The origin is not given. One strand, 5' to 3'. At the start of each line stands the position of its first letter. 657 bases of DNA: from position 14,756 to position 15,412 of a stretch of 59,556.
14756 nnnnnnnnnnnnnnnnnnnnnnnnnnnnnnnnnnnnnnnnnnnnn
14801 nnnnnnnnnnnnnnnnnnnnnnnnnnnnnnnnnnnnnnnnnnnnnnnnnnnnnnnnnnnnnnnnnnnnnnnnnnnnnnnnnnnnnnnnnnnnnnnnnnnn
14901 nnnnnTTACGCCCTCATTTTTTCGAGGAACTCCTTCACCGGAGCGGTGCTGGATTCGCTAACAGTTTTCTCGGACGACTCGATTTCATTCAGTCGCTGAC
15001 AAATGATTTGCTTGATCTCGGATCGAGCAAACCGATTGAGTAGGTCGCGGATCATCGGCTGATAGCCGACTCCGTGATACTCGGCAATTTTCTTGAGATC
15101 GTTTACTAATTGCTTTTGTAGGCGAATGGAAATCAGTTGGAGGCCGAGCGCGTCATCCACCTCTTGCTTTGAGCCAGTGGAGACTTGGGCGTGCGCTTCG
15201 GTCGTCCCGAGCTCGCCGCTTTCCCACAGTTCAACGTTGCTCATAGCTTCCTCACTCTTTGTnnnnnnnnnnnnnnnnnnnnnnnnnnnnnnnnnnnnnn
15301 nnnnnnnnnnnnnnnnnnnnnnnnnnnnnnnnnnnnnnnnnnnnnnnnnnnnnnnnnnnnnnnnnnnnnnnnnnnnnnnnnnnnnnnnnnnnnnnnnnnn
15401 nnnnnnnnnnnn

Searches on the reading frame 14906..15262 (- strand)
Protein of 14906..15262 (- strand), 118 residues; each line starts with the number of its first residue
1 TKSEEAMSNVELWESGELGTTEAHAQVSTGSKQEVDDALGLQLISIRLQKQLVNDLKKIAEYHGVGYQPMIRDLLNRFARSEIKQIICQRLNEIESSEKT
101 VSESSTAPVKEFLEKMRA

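Call 94: search_protein_families(library=pfam, proteins=[window:14906-15262:-], max_evalue=0.01)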
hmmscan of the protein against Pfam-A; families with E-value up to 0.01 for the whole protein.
window:14906-15262:- (118 aa): 2 families
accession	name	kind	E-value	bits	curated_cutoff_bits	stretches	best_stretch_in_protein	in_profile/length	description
PF12441.14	CopG_antitoxin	-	3e-05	25.1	28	1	43-76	44-77/79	CopG antitoxin of type II toxin-antitoxin system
PF24601.1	TPR_DOP1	-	0.0033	17.2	26.6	1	30-77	112-159/375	DOP1 TPR domain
